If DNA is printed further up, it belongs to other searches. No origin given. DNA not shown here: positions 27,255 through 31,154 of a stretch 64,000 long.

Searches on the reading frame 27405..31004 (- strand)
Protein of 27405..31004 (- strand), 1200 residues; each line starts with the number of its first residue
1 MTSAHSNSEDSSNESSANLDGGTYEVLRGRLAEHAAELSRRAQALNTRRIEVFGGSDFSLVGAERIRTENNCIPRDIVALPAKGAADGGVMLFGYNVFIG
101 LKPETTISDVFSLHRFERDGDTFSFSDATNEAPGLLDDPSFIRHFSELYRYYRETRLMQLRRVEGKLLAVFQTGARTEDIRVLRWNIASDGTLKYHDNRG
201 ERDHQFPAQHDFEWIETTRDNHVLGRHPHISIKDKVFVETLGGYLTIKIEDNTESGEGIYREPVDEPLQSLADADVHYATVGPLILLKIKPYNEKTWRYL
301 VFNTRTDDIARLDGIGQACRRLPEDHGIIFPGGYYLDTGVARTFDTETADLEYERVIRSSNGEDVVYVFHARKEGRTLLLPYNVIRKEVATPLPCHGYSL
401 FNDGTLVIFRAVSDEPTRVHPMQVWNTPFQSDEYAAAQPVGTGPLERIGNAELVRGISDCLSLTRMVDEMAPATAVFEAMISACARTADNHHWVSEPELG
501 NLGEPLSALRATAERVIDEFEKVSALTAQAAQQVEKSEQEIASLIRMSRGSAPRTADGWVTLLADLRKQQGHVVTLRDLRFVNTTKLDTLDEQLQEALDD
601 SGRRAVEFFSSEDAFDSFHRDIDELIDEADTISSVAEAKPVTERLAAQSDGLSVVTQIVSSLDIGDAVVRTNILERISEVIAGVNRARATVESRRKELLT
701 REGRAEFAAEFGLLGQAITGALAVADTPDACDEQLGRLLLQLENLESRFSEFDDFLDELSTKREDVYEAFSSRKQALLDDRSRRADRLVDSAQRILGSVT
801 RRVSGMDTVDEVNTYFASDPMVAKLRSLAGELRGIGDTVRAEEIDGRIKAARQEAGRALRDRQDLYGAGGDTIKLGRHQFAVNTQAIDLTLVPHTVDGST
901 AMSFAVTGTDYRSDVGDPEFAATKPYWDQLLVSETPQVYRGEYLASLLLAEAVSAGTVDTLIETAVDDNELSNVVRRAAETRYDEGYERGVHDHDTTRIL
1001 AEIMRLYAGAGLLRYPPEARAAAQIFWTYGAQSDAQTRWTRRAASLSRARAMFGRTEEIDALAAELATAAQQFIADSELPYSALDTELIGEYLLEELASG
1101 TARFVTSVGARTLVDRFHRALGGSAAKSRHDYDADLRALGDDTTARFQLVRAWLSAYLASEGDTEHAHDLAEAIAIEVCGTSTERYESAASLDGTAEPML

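Call 44: search_protein_representatives(protein=window:27405-31004:-)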
Query: 1200 residues. Proteins with E-value up to 0.001 (for the whole library): 1371; up to 1e-10: 984; up to 1e-30: 463. The best 150 are listed.
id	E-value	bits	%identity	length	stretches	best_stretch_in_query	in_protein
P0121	0.0e+00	1513.4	63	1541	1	12-1186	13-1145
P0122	0.0e+00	1403.2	57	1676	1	11-1195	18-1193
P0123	0.0e+00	1271.1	52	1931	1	18-1166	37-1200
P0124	0.0e+00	1243.7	52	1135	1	17-1151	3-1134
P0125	0.0e+00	1169.9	59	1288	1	16-977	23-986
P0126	0.0e+00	1146.1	47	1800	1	15-1177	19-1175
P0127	0.0e+00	1136.2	48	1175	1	8-1164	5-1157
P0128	0.0e+00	1118.9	50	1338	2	19-1075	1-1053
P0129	0.0e+00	1098.8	47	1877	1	10-1169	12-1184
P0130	0.0e+00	1097.2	62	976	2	341-1071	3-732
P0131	0.0e+00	1037.4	46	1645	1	18-1179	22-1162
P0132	0.0e+00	1020.5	45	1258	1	9-1194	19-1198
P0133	0.0e+00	1012.7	43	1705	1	16-1192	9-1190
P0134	3.5e-292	988.9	46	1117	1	17-1107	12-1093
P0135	4.3e-290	982.0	50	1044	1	12-960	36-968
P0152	3.0e-250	850.0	37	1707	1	4-1111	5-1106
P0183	8.1e-202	689.7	34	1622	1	19-1079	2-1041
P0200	4.9e-190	650.7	32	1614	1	13-1176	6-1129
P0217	4.8e-162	558.0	32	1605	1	15-1009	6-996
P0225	3.6e-152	525.3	30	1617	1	22-1025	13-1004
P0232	3.2e-142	492.3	28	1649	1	6-1005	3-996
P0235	2.7e-141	489.2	29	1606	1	16-1045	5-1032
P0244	2.4e-135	469.5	29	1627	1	20-1003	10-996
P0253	1.6e-124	433.7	27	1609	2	278-1158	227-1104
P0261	6.1e-117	408.6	28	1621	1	13-1028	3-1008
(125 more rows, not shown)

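Call 49: list_cluster_members(proteins=[P0152, P0183, P0200, P0217, P0225, P0232, P0235, P0244, P0253, P0261])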
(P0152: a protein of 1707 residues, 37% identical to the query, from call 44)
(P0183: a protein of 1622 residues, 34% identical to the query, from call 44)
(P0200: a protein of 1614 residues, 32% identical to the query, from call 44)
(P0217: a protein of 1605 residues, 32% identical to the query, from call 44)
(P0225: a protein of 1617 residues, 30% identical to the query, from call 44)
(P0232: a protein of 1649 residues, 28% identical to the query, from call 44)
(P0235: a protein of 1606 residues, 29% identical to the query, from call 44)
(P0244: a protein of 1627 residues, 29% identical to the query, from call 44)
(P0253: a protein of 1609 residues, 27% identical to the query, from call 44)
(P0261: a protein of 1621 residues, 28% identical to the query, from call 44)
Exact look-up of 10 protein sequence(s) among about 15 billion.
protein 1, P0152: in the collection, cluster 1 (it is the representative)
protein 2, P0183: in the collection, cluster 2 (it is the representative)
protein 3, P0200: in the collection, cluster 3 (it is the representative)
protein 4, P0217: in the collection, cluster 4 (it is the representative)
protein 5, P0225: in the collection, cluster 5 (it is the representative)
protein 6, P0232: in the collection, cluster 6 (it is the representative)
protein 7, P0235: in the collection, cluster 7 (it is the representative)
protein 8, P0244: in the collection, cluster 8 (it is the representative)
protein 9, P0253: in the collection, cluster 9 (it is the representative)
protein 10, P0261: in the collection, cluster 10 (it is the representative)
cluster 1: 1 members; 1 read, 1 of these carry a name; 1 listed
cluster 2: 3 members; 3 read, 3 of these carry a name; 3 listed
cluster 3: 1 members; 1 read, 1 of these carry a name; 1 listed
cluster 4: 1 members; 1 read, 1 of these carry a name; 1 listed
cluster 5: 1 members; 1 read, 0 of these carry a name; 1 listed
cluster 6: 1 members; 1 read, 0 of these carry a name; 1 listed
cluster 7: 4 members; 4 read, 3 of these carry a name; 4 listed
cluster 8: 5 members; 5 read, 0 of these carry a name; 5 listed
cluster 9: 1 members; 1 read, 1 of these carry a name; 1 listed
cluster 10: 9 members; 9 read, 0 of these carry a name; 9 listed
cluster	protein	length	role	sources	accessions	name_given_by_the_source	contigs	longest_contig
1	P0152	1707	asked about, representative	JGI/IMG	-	hypothetical protein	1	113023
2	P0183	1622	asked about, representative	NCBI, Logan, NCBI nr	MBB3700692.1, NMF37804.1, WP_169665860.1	DNA repair ATPase [Flammeovirga yaeyamensis]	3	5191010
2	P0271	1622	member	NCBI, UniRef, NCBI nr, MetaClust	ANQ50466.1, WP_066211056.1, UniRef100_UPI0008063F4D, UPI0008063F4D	AAA family ATPase [Flammeovirga sp. MY04] | DNA repair ATPase n=1 Tax=Flammeovirga sp. MY04 TaxID=1191459 RepID=UPI0008063F4D | DNA repair ATPase [Flammeovirga sp. MY04]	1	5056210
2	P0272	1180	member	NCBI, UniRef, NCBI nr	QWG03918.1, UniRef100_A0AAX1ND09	AAA family ATPase [Flammeovirga yaeyamensis] | AAA family ATPase n=2 Tax=Flammeovirga yaeyamensis TaxID=367791 RepID=A0AAX1ND09_9BACT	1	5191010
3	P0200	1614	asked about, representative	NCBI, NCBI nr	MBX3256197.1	MAG: DNA repair ATPase [Chitinophagaceae bacterium] | DNA repair ATPase [Chitinophagaceae bacterium]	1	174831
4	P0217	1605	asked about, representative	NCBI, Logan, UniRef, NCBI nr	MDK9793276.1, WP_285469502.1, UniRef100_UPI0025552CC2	DNA repair ATPase [Vibrio sp. D431a] | DNA repair ATPase n=1 Tax=Vibrio sp. D431a TaxID=2837388 RepID=UPI0025552CC2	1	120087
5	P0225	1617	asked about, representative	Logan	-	-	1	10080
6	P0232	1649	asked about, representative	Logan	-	-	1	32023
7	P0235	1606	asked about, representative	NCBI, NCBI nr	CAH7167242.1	conserved hypothetical protein [Vibrio chagasii]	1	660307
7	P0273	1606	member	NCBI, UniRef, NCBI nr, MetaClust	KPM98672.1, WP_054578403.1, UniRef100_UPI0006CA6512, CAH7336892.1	DNA repair ATPase [Vibrio alginolyticus] | DNA repair ATPase n=1 Tax=Vibrio alginolyticus TaxID=663 RepID=UPI0006CA6512 | status=active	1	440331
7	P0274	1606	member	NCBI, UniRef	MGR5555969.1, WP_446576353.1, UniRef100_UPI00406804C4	DNA repair ATPase [Vibrio fortis] | DNA repair ATPase n=1 Tax=Vibrio fortis TaxID=212667 RepID=UPI00406804C4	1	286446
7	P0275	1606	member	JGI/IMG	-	-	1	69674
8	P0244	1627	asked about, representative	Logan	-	-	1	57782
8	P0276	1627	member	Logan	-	-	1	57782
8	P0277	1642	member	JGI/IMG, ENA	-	-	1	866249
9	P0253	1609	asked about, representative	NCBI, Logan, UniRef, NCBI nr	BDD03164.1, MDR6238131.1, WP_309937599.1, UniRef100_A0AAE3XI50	DNA repair ATPase [Aureibacter tunicatorum] | ATPase family associated with various cellular activities (AAA) n=1 Tax=Aureibacter ...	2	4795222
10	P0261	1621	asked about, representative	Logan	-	-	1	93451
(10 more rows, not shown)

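Call 50: find_encoding_contigs(protein=P0273, flank=8000, max_places=2)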
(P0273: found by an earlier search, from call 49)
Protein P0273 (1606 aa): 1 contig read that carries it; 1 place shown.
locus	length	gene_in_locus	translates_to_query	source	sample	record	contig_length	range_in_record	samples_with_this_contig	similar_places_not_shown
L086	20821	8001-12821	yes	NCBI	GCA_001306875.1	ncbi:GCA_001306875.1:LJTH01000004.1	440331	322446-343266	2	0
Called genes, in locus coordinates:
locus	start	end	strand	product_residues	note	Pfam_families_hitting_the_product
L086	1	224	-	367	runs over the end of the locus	PF12323:HTH_OrfB_IS605, PF01385:OrfB_IS605, PF07282:Cas12f1-like_TNB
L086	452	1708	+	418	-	-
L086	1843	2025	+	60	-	-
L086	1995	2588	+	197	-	-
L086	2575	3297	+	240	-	PF09414:RNA_ligase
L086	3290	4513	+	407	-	PF01966:HD (weak), PF08433:KTI12 (weak), PF13671:AAA_33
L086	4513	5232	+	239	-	PF14243:R2K_3, PF18299:R2K_2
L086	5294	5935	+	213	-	-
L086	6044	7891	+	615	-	-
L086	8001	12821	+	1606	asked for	PF12458:DUF3686, PF25472:DUF7902, PF13401:AAA_22 (faint), PF00004:AAA (weak)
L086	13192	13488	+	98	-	PF01381:HTH_3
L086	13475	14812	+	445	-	PF13657:Couple_hipA, PF07804:HipA_C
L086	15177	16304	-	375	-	PF05816:TelA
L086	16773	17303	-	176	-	PF00293:NUDIX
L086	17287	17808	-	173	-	PF01467:CTP_transf_like (weak)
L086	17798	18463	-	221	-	PF00857:Isochorismatase (weak)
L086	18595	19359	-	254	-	-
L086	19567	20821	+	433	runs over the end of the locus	PF17767:NAPRTase_N, PF04095:NAPRTase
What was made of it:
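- In Vibrio alginolyticus the trio lies in a variable island with an IS605-family gene, HipA/HTH, RNA ligase and TelA (call 50).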

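Call 51: find_encoding_contigs(protein=P0253, flank=8000, max_places=2)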
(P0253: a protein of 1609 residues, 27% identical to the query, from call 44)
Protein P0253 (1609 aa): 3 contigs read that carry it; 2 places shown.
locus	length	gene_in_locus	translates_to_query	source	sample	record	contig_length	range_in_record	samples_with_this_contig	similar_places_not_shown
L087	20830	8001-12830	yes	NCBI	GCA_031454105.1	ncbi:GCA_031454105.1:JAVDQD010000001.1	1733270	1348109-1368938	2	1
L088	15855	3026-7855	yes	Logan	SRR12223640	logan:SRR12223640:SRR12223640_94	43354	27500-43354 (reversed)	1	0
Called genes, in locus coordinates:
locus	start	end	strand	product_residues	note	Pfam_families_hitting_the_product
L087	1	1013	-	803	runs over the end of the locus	PF13620:CarboxypepD_reg, PF13715:CarbopepD_reg_2, PF07715:Plug, PF00593:TonB_dep_Rec_b-barrel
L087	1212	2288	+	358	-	PF02805:Ada_Zn_binding, PF12833:HTH_18, PF01035:DNA_binding_1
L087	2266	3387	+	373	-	PF01035:DNA_binding_1, PF00730:HhH-GPD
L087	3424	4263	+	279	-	PF13714:PEP_mutase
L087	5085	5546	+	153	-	PF01928:CYTH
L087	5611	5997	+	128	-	PF00166:Cpn10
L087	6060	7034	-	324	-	PF00490:ALAD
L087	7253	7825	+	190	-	PF07929:PRiA4_ORF3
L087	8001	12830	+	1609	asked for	PF12458:DUF3686, PF07728:AAA_5 (faint), PF25472:DUF7902, PF00004:AAA (weak), PF13401:AAA_22 (faint)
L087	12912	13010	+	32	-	-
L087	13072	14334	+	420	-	PF03193:RsgA_GTPase (faint), PF13167:GTP-bdg_N, PF16360:GTP-bdg_M, PF00503:G-alpha (faint), PF00025:Arf (weak), PF01926:MMR_HSR1, PF02421:FeoB_N (weak), PF04670:Gtr1_RagA (weak), +1 more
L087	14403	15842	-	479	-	PF00224:PK, PF02887:PK_C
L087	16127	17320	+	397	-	-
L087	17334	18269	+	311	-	PF00294:PfkB, PF08543:Phos_pyr_kin (weak)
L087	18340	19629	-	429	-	PF06068:TIP49 (faint), PF05496:RuvB_N, PF01078:Mg_chelatase (faint), PF00004:AAA, PF13173:AAA_14, PF20720:nSTAND3 (weak), PF16193:AAA_assoc_2, PF12002:MgsA_C, +2 more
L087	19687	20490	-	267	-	PF01488:Shikimate_DH (faint), PF10727:Rossmann-like, PF10728:DUF2520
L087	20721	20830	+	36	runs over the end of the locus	-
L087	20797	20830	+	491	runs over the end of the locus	PF03553:Na_H_antiporter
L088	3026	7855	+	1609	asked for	PF12458:DUF3686, PF07728:AAA_5 (faint), PF25472:DUF7902, PF00004:AAA (weak), PF13401:AAA_22 (faint)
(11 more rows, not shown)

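Call 52: find_encoding_contigs(protein=P0183, flank=8000, max_places=1)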
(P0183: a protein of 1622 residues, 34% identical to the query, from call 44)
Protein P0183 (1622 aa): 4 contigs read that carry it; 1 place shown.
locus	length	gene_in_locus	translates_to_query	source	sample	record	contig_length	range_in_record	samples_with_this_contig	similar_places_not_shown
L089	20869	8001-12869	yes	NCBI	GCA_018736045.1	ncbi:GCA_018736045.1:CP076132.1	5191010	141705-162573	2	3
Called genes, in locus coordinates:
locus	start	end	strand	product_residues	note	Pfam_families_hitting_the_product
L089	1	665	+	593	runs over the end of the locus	PF07244:POTRA (faint), PF01103:Omp85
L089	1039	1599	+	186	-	PF04542:Sigma70_r2, PF04545:Sigma70_r4 (faint), PF08281:Sigma70_r4_2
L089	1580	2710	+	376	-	PF13505:OMP_b-brl, PF13568:OMP_b-brl_2 (weak)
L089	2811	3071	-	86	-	-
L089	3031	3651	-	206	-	PF04542:Sigma70_r2, PF08281:Sigma70_r4_2, PF04545:Sigma70_r4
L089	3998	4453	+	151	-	PF00383:dCMP_cyt_deam_1, PF14437:MafB19-deam, PF14439:Bd3614-deam (weak)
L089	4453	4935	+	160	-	-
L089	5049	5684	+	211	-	PF21001:YqiJ_N (weak)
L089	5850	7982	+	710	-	-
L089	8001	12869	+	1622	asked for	PF12458:DUF3686, PF25472:DUF7902, PF00004:AAA (faint)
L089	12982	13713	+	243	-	PF05050:Methyltransf_21 (weak)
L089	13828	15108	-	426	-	-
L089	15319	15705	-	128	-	PF07610:DUF1573, PF22544:HYDIN_VesB_CFA65-like_Ig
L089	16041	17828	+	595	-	PF19291:TREH_N, PF00723:Glyco_hydro_15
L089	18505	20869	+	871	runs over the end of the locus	PF02861:Clp_N, PF13191:AAA_16 (weak), PF00004:AAA, PF17871:AAA_lid_9, PF07724:AAA_2, PF00004:AAA, PF07728:AAA_5, PF10431:ClpB_D2-small, +10 more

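Call 53: find_encoding_contigs(protein=P0200, flank=8000, max_places=1)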
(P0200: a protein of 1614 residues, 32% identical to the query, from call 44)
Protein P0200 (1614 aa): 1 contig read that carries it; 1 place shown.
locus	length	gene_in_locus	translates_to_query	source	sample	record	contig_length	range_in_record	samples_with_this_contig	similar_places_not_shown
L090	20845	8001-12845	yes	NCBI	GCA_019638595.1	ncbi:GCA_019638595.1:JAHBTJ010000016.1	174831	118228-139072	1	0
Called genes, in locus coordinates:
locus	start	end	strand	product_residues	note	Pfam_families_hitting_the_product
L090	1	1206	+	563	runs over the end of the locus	PF16352:DUF4980 (weak), PF00251:Glyco_hydro_32N, PF08244:Glyco_hydro_32C (weak)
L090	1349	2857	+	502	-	PF00251:Glyco_hydro_32N, PF08244:Glyco_hydro_32C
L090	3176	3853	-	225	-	PF01381:HTH_3, PF12844:HTH_19, PF13560:HTH_31 (faint)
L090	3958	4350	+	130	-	PF05932:CesT (weak), PF10722:YbjN (weak), PF22550:CesT_Tir_1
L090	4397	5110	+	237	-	PF04012:PspA_IM30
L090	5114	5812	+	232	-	-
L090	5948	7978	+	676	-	-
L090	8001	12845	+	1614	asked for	PF12458:DUF3686, PF13401:AAA_22 (faint), PF25472:DUF7902, PF00004:AAA, PF07728:AAA_5 (weak)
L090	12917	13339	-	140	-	-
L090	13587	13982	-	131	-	PF01042:Ribonuc_L-PSP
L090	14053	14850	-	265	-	PF20240:DUF6597, PF00165:HTH_AraC (faint), PF12833:HTH_18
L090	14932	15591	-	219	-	PF01914:MarC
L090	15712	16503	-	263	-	PF00578:AhpC-TSA, PF08534:Redoxin, PF13905:Thioredoxin_8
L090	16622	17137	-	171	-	-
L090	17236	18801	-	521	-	-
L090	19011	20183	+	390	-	PF00682:HMGL-like, PF22617:HCS_D2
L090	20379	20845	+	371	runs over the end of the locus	PF00180:Iso_dh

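Call 54: find_encoding_contigs(protein=P0261, flank=8000, max_places=1)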
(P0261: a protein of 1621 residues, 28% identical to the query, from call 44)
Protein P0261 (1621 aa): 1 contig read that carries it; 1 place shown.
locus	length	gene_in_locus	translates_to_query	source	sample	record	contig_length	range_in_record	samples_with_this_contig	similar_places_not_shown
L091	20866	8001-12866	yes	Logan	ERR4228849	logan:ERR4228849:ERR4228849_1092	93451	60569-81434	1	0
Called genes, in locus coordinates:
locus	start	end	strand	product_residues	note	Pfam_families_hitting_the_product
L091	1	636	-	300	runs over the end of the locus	PF12796:Ank_2 (faint), PF13637:Ank_4 (faint), PF13857:Ank_5 (faint), PF00023:Ank (faint)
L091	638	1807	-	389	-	PF00023:Ank (faint), PF13606:Ank_3 (faint), PF13637:Ank_4 (faint), PF13857:Ank_5 (faint), PF12796:Ank_2 (weak)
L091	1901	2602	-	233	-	-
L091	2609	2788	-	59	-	-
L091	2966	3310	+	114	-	-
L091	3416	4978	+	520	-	PF12796:Ank_2 (faint)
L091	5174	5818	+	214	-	-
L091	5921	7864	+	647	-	-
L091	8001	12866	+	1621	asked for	PF12458:DUF3686, PF07728:AAA_5 (faint), PF25472:DUF7902, PF00004:AAA (weak)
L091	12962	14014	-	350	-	-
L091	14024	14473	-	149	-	PF00583:Acetyltransf_1 (weak), PF13508:Acetyltransf_7 (weak)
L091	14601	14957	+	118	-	-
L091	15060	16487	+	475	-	PF03062:MBOAT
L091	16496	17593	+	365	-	PF04311:DUF459, PF13472:Lipase_GDSL_2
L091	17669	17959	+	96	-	-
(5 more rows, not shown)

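Call 78: find_encoding_contigs(protein=P0244, flank=8000, max_places=1)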
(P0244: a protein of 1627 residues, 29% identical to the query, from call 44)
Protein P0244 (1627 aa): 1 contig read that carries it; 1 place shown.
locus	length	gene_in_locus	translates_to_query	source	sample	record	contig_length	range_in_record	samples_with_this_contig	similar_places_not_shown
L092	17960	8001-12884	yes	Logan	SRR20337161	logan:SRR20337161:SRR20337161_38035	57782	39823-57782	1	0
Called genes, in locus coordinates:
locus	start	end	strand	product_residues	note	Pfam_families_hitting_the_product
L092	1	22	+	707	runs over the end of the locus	PF01841:Transglut_core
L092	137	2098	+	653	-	PF06480:FtsH_ext, PF00004:AAA, PF17862:AAA_lid_3, PF01434:Peptidase_M41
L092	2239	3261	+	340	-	-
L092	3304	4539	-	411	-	PF01743:PolyA_pol, PF12627:PolyA_pol_RNAbd (weak)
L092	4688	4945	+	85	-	-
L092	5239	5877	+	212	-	-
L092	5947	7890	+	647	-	-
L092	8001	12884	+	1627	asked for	PF12458:DUF3686, PF25472:DUF7902, PF13401:AAA_22 (faint), PF00004:AAA (weak)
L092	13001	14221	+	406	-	PF05816:TelA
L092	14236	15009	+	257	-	-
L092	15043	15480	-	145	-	-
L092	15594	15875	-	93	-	-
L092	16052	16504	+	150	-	-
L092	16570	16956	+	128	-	-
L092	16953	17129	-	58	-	-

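Call 79: find_encoding_contigs(protein=P0232, flank=8000, max_places=1)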
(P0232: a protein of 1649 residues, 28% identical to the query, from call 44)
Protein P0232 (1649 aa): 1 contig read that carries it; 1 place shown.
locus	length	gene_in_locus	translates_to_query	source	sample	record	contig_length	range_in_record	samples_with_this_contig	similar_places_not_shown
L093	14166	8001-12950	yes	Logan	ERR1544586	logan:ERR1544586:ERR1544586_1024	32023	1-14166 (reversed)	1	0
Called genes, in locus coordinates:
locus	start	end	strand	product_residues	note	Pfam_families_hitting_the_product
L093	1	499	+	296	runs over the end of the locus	PF08240:ADH_N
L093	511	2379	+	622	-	PF13522:GATase_6, PF13537:GATase_7, PF00733:Asn_synthase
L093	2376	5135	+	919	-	PF00501:AMP-binding, PF00550:PP-binding (faint), PF01370:Epimerase (weak), PF07993:NAD_binding_4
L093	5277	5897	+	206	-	-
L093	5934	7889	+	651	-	PF01145:Band_7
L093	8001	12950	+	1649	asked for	PF12458:DUF3686, PF25472:DUF7902 (weak), PF13401:AAA_22 (faint), PF07728:AAA_5 (weak), PF00004:AAA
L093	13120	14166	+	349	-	?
